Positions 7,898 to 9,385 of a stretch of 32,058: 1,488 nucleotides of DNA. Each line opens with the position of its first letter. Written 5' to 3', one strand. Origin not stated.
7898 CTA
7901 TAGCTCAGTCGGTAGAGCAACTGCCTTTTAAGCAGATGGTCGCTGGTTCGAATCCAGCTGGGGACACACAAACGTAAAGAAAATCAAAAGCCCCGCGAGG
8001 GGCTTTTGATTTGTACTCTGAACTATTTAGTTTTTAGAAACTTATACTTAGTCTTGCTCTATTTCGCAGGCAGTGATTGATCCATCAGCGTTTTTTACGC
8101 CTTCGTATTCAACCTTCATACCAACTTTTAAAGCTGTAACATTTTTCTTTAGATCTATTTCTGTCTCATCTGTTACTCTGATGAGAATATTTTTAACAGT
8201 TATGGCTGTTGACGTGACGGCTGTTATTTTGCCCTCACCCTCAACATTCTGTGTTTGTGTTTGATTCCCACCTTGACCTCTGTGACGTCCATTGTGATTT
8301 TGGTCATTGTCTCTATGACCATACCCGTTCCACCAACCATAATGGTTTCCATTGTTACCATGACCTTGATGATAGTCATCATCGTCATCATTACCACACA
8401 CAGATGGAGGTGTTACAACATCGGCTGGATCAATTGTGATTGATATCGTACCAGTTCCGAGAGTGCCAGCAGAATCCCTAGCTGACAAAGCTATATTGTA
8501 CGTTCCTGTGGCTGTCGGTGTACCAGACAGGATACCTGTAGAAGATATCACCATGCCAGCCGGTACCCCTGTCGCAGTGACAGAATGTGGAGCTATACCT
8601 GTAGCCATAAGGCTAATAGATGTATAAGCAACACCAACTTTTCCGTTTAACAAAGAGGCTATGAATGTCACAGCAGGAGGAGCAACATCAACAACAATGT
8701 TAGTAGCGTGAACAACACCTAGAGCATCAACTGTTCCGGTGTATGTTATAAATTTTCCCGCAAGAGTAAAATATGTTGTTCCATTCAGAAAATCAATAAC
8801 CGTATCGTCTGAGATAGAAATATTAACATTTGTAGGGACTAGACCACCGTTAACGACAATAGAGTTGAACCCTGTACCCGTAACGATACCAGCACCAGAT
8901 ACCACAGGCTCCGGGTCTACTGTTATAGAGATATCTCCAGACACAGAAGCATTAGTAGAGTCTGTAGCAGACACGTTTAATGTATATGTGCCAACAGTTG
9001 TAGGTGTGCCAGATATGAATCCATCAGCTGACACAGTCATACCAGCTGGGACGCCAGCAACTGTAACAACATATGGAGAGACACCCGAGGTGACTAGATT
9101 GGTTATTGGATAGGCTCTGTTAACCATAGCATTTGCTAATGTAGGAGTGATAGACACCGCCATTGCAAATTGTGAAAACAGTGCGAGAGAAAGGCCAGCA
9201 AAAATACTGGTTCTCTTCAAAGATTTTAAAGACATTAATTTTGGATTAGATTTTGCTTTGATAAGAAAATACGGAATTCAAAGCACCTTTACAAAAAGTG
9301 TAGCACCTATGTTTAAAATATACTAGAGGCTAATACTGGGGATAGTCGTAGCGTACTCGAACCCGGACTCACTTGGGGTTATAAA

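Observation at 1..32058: Two expression grammars: leaderless backbone genes versus SD-led GC-rich cassettes that share the same -35/-10 consensus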

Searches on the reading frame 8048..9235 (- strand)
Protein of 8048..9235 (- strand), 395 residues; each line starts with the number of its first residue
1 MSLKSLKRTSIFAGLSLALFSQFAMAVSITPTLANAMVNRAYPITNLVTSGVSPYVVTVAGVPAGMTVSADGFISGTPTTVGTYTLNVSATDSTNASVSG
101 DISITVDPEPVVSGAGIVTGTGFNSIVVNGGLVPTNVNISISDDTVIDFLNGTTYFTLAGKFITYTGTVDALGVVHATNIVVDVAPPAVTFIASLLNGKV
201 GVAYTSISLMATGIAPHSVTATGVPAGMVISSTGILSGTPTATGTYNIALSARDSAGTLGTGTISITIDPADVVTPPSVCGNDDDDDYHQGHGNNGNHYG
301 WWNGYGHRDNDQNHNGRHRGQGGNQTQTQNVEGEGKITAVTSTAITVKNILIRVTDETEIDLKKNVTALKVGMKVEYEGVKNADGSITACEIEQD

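Call 8: search_protein_families(library=pfam, proteins=[window:8048-9235:-], max_evalue=0.01)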
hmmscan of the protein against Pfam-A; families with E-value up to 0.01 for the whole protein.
window:8048-9235:- (395 aa): 5 families
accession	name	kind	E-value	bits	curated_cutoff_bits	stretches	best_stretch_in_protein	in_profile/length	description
PF05345.18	He_PIG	-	1.9e-17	63.9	24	2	210-268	24-95/96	Putative Ig domain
PF18914.6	DUF5666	-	3.3e-12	46.9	27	1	334-393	1-60/60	Domain of unknown function (DUF5666)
PF24908.1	Ig_SIBA-E_2nd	-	3.4e-06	27.6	27.8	1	61-102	42-84/117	Integrin beta-like protein A-E, second Ig-like domain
PF07495.19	Y_Y_Y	-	0.005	17.2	26.6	0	72-105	28-63/65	Y_Y_Y domain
PF22352.2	K319L-like_PKD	-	0.0055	17.1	27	0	80-106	58-84/84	K319L-like, PKD domain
